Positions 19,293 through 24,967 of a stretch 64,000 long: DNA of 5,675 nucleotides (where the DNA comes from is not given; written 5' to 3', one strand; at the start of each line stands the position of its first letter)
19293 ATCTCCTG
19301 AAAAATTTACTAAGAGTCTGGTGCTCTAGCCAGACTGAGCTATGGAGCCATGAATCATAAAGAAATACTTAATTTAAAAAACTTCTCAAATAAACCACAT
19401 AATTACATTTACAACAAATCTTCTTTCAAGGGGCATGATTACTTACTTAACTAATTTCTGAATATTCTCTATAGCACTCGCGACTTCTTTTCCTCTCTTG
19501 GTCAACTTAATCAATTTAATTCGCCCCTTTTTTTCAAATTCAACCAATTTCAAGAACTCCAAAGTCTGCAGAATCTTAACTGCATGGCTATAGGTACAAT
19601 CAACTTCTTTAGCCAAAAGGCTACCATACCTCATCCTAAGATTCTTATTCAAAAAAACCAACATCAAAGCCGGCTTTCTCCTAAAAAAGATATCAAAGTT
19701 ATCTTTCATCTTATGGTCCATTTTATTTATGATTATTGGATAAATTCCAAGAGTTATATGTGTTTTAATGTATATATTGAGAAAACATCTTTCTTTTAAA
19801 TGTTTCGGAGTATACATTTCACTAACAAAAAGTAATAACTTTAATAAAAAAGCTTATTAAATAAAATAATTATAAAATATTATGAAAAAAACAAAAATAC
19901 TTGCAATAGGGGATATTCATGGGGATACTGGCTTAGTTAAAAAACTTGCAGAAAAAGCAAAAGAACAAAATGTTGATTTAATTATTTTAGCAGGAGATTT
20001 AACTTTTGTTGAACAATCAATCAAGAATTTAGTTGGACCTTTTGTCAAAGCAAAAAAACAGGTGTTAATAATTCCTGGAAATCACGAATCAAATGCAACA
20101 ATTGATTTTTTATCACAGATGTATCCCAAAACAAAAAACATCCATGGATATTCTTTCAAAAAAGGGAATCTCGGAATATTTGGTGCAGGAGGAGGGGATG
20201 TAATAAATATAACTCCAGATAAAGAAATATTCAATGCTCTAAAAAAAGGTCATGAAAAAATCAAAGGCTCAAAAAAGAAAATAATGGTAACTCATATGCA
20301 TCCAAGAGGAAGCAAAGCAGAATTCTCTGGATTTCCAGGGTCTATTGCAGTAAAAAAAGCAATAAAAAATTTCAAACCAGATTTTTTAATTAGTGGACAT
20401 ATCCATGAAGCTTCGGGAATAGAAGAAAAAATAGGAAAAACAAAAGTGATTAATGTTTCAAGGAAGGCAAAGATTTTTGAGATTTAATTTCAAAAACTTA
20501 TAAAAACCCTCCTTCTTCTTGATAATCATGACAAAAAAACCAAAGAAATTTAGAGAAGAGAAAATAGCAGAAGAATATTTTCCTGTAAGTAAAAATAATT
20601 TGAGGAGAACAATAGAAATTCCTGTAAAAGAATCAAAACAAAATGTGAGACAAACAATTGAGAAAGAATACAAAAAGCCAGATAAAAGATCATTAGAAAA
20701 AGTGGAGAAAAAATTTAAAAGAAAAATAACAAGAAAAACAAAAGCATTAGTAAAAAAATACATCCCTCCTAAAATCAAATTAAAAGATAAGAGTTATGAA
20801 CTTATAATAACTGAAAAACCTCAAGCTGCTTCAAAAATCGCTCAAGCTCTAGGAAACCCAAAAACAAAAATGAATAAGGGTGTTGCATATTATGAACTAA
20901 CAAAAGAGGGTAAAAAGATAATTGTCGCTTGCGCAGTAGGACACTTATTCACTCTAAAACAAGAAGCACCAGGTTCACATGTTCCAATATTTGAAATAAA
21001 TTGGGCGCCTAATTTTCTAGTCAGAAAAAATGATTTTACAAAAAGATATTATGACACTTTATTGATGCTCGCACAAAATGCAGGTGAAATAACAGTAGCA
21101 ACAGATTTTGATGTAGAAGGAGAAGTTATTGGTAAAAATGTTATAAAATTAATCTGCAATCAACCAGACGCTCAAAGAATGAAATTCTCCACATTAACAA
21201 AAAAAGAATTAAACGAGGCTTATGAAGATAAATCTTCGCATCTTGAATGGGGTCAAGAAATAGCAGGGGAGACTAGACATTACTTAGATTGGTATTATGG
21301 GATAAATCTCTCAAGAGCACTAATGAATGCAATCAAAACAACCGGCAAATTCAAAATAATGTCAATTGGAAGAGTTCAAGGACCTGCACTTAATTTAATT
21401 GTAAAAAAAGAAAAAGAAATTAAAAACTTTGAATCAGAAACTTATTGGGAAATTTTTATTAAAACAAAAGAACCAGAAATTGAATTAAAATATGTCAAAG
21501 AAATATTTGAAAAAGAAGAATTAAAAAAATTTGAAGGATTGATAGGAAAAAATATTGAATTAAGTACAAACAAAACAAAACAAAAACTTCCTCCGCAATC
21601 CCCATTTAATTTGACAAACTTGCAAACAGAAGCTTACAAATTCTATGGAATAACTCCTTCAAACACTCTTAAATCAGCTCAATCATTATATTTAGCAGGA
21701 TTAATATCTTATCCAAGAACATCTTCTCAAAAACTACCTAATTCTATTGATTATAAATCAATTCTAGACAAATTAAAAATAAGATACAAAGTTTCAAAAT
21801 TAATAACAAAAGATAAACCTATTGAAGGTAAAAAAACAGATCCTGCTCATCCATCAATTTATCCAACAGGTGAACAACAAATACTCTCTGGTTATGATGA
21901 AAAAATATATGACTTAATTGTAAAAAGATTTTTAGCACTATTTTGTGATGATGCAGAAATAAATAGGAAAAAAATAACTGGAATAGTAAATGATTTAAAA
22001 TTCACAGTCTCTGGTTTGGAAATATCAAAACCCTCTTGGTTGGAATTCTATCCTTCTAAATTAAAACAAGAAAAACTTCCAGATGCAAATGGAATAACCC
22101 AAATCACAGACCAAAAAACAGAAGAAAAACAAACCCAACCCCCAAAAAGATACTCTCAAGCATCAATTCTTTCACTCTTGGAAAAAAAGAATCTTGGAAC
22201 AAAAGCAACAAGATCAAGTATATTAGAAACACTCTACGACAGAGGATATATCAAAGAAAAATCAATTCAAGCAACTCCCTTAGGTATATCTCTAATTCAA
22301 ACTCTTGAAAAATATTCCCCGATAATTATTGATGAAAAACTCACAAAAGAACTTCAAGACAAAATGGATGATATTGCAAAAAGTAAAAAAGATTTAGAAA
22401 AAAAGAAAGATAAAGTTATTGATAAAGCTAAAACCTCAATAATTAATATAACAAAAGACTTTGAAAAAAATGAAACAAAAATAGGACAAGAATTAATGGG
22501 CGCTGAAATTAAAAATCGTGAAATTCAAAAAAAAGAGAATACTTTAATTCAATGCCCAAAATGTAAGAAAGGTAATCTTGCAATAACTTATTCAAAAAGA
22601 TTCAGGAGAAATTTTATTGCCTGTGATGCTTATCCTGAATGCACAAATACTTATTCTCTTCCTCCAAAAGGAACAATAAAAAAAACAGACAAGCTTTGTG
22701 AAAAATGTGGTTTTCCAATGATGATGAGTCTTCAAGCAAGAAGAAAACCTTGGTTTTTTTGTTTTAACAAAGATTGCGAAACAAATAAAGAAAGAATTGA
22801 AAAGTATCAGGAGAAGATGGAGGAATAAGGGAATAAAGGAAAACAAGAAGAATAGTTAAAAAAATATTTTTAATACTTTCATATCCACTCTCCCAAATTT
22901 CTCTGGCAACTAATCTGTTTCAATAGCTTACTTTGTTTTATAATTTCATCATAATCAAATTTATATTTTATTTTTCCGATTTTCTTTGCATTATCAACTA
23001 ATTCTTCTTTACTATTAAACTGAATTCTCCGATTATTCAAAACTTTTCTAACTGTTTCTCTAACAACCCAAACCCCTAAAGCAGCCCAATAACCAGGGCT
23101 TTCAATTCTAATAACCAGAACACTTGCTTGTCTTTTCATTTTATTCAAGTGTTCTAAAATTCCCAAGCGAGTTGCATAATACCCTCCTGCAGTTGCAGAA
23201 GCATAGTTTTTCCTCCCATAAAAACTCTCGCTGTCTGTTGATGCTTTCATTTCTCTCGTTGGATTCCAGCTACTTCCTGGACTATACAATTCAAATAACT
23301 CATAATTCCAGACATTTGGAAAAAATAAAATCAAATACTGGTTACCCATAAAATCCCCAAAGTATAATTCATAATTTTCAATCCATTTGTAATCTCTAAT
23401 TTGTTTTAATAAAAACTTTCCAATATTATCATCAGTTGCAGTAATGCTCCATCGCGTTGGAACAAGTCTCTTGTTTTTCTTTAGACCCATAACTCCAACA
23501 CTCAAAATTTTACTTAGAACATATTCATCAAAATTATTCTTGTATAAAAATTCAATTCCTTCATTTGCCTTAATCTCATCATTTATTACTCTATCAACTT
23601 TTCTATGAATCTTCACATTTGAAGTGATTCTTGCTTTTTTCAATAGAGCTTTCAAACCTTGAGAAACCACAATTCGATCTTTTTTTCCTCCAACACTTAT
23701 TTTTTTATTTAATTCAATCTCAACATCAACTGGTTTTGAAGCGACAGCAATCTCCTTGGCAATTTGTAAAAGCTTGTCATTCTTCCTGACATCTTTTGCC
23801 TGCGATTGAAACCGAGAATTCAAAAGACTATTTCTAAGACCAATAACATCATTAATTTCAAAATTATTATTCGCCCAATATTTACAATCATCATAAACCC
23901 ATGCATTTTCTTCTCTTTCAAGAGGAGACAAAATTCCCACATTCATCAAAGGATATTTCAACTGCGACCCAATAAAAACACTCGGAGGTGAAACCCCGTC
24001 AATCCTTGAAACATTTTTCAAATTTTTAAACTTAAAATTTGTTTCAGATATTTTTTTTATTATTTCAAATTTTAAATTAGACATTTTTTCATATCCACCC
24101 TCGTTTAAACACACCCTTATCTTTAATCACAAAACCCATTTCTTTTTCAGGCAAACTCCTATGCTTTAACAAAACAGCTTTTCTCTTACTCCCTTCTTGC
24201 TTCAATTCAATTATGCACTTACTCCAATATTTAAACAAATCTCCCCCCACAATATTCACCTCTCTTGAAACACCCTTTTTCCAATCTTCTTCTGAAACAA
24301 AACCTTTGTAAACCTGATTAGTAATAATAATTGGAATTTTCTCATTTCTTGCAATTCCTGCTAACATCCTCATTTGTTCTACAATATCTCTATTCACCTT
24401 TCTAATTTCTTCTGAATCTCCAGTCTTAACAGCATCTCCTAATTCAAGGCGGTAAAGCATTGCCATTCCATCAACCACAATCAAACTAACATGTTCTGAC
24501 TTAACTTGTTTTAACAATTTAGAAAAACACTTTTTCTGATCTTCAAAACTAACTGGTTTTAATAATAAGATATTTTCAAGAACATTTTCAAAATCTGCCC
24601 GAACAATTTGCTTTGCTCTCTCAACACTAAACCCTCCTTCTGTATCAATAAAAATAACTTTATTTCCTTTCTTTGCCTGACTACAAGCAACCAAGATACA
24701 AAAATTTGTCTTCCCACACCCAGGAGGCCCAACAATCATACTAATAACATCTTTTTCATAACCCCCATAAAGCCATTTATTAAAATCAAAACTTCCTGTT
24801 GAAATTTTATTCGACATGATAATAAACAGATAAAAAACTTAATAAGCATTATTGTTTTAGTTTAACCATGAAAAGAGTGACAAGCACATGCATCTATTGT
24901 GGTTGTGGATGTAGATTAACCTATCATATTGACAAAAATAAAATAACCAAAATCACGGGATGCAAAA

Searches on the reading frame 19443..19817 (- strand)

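Call 18: search_protein_families(library=pfam, proteins=[window:19443-19817:-], max_evalue=0.001)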
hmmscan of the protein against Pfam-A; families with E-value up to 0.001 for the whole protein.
window:19443-19817:- (124 aa): 1 family
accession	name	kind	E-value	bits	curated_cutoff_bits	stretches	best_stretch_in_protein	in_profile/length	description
PF22665.2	DUF6293_C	-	0.00016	22.5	27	1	81-115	66-100/101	DUF6293 C-terminal winged helix domain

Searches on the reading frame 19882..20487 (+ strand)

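Call 18: search_protein_families(library=pfam, proteins=[window:19882-20487:+], max_evalue=0.001)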
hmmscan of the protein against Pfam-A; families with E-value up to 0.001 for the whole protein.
window:19882-20487:+ (201 aa): 3 families
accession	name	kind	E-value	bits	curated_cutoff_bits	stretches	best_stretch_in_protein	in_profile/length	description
PF00149.33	Metallophos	-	3.7e-18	67.1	21.5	1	5-176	2-190/191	Calcineurin-like phosphoesterase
PF12850.12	Metallophos_2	-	1.5e-13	51.4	27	1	5-191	2-131/154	Calcineurin-like phosphoesterase superfamily domain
PF14582.11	Metallophos_3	-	4.5e-12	46.3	28.2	2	3-41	5-43/259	Metallophosphoesterase, calcineurin superfamily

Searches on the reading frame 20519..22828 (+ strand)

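Call 18: search_protein_families(library=pfam, proteins=[window:20519-22828:+], max_evalue=0.001)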
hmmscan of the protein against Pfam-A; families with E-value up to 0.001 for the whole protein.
window:20519-22828:+ (769 aa): 3 families
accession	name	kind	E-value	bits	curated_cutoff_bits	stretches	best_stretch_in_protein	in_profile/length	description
PF01131.25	Topoisom_bac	-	7.4e-104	348.4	35.1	1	249-627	9-407/411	DNA topoisomerase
PF01751.28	Toprim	-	5.1e-12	46.3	23.1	1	94-224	1-94/96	Toprim domain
PF01396.24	Zn_ribbon_Top1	-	1e-08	35.3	32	1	678-717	3-39/39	Topoisomerase DNA binding C4 zinc finger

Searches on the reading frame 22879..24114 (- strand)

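Call 18: search_protein_families(library=pfam, proteins=[window:22879-24114:-], max_evalue=0.001)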
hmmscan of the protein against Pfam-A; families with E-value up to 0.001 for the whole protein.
window:22879-24114:- (411 aa): 2 families
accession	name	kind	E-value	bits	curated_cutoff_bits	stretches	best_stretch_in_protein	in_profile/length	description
PF04894.17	Nre_N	-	1.8e-74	251.4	25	1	17-284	8-270/270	Archaeal Nre, N-terminal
PF04895.17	Nre_C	-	2.7e-30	104.9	27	1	297-410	2-110/110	Archaeal Nre, C-terminal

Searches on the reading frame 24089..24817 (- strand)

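Call 19: search_protein_families(library=pfam, proteins=[window:24089-24817:-], max_evalue=0.001)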
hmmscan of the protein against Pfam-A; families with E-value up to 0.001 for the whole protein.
window:24089-24817:- (242 aa): 12 families
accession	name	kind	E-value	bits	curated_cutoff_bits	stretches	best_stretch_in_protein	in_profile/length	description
PF08423.17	Rad51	-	1.8e-26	93.4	22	1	4-236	7-241/244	Rad51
PF00154.27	RecA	-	1e-11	45.2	27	1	4-207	32-220/262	recA bacterial DNA recombination protein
PF06745.19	ATPase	-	1.5e-08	34.7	26.6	1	6-220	2-206/231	KaiC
PF13479.12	AAA_24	-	3.3e-07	30.8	27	1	27-137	6-93/195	AAA domain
PF13481.12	AAA_25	-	3.6e-07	30.4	27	1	13-124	22-158/195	AAA domain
PF03796.21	DnaB_C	-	6.6e-07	29.4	27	0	5-60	2-57/255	DnaB-like helicase C terminal domain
PF13401.12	AAA_22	-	1.8e-05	25.5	27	1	25-161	7-116/130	AAA domain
PF05707.18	Zot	-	7.9e-05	22.6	20.3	1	25-146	2-122/197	Zonular occludens toxin (Zot)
PF13614.12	AAA_31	-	9.7e-05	22.8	27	1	24-116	3-87/177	AAA domain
PF01637.24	ATPase_2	-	0.00013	22.3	33.2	1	21-122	18-123/225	ATPase domain predominantly from Archaea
PF01656.29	CbiA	-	0.00045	20.6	25.4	1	33-172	9-86/125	CobQ/CobB/MinD/ParA nucleotide binding domain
PF00004.35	AAA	-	0.00079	20.3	21.2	0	27-167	2-109/131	ATPase family associated with various cellular activities (AAA)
